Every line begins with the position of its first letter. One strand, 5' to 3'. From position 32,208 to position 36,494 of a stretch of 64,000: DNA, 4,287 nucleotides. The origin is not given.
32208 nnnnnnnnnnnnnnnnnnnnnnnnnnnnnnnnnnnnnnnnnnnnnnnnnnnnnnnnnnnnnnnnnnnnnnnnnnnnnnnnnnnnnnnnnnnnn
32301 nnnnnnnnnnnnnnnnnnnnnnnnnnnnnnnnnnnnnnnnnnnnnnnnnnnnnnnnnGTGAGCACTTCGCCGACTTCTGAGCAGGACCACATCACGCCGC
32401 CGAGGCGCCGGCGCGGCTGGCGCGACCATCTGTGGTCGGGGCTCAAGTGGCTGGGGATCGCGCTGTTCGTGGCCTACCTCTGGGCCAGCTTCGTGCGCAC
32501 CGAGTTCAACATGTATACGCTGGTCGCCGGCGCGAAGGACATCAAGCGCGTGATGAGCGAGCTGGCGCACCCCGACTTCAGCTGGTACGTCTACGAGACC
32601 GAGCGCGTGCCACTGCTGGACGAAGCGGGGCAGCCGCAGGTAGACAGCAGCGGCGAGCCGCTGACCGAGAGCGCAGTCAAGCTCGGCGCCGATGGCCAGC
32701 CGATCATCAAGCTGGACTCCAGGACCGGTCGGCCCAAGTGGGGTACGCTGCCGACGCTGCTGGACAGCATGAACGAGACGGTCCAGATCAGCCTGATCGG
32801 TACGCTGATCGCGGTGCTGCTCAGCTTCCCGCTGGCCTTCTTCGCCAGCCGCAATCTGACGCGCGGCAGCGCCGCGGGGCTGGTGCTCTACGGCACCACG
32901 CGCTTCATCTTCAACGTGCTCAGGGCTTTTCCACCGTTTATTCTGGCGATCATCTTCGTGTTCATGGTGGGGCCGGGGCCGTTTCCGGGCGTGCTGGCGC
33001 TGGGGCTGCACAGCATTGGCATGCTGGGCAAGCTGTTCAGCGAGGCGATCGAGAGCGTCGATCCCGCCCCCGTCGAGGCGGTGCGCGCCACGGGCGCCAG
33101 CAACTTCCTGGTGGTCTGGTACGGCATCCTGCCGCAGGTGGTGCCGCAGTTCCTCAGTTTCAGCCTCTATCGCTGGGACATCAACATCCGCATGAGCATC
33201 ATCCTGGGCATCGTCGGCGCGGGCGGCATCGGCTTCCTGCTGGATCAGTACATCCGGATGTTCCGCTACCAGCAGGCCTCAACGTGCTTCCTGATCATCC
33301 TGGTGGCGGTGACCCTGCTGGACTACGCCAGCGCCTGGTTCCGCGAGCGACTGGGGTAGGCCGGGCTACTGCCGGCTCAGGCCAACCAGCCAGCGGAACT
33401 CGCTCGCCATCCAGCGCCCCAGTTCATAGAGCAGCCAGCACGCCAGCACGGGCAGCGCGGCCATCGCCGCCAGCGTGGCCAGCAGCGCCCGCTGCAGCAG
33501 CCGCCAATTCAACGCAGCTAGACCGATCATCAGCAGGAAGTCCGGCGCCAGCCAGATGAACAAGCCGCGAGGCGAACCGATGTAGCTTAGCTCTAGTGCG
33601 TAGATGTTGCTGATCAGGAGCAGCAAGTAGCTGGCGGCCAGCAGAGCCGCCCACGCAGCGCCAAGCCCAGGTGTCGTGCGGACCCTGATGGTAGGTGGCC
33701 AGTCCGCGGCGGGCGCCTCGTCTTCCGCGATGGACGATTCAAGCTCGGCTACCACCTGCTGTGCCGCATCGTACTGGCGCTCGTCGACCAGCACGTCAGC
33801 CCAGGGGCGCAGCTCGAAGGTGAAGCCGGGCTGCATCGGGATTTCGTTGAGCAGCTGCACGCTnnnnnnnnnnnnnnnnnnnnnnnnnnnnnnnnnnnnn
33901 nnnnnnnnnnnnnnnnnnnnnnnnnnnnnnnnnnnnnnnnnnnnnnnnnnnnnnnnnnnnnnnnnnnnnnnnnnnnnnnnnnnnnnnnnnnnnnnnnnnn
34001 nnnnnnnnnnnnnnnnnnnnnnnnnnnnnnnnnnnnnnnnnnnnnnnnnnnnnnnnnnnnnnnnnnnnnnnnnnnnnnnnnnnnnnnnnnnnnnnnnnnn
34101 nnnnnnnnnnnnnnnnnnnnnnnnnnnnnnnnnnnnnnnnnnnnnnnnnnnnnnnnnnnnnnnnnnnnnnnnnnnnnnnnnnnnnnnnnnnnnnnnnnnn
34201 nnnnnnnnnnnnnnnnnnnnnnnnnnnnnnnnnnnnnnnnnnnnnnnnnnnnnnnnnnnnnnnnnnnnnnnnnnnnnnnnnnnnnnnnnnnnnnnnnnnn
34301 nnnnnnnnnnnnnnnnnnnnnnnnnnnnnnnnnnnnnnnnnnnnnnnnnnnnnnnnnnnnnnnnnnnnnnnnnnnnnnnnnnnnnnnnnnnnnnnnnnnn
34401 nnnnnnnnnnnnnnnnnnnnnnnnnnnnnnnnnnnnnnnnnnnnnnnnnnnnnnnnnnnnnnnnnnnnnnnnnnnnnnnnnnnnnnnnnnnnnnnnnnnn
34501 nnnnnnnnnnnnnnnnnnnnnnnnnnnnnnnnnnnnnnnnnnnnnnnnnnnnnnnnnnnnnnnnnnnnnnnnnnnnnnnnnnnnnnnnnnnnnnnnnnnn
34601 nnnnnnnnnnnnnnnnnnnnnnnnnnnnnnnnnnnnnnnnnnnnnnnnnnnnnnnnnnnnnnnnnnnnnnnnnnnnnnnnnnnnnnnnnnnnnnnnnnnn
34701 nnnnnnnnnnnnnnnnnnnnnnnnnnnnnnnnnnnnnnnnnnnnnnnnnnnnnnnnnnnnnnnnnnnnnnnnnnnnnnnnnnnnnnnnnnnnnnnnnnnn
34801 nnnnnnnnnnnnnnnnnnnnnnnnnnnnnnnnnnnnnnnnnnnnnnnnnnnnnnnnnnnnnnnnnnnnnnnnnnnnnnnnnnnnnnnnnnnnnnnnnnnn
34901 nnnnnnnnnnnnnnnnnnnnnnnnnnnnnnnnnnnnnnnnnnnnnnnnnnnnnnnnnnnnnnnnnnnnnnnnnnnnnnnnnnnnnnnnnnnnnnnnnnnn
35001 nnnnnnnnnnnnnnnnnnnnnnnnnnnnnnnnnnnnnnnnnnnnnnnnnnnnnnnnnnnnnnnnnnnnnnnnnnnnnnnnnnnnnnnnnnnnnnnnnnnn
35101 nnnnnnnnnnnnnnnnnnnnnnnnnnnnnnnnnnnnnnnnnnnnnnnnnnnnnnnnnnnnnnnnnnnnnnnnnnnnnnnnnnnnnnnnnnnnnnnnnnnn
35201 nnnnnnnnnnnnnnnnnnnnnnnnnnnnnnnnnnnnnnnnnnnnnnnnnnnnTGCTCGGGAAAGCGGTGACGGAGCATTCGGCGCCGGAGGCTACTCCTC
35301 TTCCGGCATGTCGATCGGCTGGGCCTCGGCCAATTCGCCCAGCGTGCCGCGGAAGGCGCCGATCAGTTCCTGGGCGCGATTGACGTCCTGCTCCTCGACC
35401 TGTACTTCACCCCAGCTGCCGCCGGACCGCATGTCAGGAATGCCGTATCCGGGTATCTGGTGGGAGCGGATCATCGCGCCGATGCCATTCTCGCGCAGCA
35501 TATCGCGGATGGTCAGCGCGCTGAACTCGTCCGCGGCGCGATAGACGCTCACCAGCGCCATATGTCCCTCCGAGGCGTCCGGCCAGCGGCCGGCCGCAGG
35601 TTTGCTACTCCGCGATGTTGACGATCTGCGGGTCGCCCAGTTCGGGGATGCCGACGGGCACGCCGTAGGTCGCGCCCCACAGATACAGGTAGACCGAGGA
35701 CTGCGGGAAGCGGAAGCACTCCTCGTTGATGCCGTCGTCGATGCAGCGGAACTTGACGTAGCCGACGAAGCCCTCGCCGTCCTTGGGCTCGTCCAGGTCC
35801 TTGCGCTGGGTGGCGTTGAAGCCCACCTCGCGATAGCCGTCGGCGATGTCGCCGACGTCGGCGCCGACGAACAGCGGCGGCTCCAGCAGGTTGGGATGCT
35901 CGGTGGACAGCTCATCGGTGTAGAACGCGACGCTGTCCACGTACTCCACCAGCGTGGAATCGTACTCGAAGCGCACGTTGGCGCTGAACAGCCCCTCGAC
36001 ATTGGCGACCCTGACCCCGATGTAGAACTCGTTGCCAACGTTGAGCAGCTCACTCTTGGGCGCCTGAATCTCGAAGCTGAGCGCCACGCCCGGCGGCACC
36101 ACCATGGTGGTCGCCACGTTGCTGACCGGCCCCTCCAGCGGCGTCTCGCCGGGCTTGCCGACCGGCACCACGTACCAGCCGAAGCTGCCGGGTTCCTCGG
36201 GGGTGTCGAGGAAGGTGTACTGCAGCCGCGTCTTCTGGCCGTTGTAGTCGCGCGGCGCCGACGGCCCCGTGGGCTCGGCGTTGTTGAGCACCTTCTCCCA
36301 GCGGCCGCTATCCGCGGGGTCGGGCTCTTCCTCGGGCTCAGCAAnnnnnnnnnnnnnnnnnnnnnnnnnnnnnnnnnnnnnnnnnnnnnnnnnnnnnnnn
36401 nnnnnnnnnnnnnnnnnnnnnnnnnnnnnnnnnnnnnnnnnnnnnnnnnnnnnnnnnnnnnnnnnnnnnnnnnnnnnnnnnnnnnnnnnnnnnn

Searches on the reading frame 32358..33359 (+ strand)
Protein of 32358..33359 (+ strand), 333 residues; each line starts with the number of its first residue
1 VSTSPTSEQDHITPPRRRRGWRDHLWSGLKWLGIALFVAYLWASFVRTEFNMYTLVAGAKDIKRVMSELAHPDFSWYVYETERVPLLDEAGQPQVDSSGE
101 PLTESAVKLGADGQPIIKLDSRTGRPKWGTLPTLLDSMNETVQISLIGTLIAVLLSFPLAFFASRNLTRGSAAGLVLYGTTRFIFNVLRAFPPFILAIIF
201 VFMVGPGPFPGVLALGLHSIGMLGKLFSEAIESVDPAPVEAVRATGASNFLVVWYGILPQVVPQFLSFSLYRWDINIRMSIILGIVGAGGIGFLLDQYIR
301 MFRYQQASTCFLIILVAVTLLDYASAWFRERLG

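Call 31: search_protein_families(library=pfam, proteins=[window:32358-33359:+], max_evalue=0.001)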
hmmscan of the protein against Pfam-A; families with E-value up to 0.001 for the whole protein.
window:32358-33359:+ (333 aa): 1 family
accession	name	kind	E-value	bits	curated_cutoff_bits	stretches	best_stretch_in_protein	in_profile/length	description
PF00528.27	BPD_transp_1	-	1.5e-17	64.4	26.4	1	175-330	14-176/184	Binding-protein-dependent transport system inner membrane component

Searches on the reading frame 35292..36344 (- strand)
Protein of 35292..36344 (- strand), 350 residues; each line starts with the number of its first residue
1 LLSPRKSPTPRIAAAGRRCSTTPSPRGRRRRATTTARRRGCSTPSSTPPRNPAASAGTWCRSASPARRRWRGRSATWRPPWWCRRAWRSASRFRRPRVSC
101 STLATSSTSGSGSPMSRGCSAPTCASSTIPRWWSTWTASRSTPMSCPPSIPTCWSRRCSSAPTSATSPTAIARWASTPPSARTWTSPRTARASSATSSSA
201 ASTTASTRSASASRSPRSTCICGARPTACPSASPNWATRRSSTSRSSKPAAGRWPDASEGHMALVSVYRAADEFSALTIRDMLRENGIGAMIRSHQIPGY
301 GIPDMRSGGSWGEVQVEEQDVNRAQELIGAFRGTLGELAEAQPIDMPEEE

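Call 9: search_protein_families(library=pfam, proteins=[window:35292-36344:-], max_evalue=0.001)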
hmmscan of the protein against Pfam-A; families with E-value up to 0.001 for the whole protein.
window:35292-36344:- (350 aa): 1 family
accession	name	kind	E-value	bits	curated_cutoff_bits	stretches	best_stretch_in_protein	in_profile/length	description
PF09413.15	DUF2007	-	1.1e-07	32.4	25.7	1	265-329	2-63/66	Putative prokaryotic signal transducing protein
